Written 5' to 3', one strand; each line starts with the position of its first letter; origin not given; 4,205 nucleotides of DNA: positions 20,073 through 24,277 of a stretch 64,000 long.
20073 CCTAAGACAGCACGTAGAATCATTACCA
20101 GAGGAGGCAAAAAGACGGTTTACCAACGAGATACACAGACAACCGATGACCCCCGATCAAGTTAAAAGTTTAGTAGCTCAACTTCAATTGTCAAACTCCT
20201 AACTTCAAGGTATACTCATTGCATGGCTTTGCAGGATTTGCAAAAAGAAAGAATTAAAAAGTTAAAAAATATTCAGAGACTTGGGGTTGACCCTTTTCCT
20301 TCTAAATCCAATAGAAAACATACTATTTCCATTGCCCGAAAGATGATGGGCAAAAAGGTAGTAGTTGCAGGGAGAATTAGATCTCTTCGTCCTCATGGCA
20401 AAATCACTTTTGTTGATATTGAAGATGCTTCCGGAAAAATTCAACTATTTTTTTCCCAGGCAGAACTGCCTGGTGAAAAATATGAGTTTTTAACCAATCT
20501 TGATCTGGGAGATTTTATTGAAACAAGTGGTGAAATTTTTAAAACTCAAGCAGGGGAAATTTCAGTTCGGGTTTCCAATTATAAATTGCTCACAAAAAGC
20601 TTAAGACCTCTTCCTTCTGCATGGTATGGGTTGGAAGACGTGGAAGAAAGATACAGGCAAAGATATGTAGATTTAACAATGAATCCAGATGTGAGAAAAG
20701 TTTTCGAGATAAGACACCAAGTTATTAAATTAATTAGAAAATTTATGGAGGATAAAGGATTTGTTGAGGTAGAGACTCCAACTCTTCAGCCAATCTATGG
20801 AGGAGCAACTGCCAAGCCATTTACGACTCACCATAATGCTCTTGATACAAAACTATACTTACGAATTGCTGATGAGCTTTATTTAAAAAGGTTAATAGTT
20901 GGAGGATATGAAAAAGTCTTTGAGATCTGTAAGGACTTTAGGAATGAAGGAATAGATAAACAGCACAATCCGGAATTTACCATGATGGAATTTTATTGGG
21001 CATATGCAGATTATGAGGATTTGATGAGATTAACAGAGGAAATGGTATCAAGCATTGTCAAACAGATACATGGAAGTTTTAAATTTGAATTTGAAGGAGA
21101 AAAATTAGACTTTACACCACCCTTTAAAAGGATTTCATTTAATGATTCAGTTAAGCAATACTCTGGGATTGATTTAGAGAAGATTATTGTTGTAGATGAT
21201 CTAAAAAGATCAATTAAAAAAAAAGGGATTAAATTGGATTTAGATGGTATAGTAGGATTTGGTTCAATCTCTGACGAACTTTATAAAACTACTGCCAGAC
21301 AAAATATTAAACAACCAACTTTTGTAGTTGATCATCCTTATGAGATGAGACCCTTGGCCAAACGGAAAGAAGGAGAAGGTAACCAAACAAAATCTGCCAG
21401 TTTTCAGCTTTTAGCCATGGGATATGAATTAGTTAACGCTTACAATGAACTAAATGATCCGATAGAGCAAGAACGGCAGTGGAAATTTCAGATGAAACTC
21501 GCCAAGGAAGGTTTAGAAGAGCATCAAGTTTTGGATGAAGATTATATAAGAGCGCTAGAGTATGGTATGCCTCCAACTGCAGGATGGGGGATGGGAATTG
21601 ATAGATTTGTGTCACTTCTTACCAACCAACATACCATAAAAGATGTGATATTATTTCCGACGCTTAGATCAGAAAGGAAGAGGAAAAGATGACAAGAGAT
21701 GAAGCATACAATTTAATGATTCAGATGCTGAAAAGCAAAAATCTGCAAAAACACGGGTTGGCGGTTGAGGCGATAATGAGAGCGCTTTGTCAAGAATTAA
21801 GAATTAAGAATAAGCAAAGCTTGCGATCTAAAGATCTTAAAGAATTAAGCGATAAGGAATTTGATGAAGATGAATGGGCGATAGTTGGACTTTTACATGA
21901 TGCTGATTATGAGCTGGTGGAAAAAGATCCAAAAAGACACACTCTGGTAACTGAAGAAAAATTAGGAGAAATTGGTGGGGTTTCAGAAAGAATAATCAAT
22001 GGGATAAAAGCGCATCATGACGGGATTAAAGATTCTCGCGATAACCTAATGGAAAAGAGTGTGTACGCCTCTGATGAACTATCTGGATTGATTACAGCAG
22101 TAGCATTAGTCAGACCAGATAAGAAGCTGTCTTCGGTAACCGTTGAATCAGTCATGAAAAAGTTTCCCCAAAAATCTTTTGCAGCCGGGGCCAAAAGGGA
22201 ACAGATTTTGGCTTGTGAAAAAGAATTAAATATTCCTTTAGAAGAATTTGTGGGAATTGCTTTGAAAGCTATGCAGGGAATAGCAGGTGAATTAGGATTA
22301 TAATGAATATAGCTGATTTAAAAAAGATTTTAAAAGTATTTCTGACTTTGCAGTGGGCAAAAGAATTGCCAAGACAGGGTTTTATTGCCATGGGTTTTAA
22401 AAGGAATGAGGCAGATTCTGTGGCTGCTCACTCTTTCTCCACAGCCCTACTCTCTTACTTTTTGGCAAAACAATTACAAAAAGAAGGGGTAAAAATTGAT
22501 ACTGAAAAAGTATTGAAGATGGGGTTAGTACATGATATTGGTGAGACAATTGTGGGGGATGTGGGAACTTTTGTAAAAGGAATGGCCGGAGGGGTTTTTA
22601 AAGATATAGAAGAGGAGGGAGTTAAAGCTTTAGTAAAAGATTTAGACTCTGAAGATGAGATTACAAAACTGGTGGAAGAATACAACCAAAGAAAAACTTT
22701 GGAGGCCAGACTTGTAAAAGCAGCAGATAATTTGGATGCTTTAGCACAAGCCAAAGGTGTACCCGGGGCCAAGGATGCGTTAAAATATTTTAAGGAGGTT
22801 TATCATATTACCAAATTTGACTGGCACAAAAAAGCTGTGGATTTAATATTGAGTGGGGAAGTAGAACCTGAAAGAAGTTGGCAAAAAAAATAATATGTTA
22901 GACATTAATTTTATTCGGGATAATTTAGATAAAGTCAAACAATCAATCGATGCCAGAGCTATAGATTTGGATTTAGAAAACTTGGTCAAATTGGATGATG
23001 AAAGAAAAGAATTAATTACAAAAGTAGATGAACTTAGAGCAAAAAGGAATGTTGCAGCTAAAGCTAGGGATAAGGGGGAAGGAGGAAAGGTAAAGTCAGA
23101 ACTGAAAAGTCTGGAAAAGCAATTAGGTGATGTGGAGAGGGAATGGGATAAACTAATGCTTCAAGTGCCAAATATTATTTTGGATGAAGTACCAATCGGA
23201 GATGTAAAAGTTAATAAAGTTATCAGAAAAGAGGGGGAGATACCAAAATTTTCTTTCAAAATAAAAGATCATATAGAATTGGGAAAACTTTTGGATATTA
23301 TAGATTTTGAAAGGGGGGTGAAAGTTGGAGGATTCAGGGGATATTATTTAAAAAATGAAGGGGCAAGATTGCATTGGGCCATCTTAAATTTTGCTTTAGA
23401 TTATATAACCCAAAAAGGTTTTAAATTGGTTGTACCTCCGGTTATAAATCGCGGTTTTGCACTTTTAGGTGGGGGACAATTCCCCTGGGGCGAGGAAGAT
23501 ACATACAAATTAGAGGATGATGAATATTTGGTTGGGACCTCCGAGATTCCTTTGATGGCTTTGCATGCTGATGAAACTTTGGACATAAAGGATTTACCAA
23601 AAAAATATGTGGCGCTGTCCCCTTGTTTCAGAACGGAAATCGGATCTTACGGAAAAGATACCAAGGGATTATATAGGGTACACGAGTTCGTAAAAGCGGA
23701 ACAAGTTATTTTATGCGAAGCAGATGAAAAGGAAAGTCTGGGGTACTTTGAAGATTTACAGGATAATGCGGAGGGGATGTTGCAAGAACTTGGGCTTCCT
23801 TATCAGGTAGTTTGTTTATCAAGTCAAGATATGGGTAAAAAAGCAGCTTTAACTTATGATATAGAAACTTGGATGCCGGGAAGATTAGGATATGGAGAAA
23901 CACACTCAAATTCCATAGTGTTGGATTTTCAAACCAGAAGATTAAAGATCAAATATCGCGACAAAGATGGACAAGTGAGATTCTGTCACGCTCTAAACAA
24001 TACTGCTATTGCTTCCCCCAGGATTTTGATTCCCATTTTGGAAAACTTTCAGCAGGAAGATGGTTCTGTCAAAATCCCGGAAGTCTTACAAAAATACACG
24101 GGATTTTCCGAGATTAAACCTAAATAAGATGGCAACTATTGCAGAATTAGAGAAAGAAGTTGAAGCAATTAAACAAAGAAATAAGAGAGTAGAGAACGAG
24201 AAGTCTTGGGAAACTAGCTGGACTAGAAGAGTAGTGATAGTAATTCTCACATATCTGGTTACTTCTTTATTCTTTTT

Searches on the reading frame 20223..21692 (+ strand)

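Call 65: search_protein_families(library=pfam, proteins=[window:20223-21692:+], max_evalue=0.00001)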
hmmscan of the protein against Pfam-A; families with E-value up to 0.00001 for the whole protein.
window:20223-21692:+ (489 aa): 2 families
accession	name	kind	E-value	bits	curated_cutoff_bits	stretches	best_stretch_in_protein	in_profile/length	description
PF00152.25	tRNA-synt_2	-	5e-94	315.3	25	1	140-481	2-307/308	tRNA synthetases class II (D, K and N)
PF01336.31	tRNA_anti-codon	-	1e-15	57.8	27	1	46-123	1-75/75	OB-fold nucleic acid binding domain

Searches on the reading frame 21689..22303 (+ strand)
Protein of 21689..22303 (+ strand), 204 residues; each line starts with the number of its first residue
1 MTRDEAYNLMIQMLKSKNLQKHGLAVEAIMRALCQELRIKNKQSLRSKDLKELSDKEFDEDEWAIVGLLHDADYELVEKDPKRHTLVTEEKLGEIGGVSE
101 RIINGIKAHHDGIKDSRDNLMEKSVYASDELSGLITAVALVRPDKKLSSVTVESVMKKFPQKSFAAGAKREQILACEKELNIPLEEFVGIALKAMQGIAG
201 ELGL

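Call 65: search_protein_families(library=pfam, proteins=[window:21689-22303:+], max_evalue=0.00001)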
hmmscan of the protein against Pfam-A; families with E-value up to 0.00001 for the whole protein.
window:21689-22303:+ (204 aa): 1 family
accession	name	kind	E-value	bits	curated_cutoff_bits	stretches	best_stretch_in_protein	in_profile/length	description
PF01966.28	HD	-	1.9e-06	28.6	22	1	21-130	3-112/116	HD domain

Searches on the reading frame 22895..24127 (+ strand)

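Call 65: search_protein_families(library=pfam, proteins=[window:22895-24127:+], max_evalue=0.00001)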
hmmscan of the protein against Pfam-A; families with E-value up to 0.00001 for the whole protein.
window:22895-24127:+ (410 aa): 2 families
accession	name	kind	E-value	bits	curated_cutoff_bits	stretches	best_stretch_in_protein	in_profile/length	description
PF00587.30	tRNA-synt_2b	-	3.7e-28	99.2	29.3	1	204-385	1-179/179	tRNA synthetase class II core domain (G, H, P, S and T)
PF02403.27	Seryl_tRNA_N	-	6.1e-19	68.7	28.2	1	1-94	1-107/108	Seryl-tRNA synthetase N-terminal domain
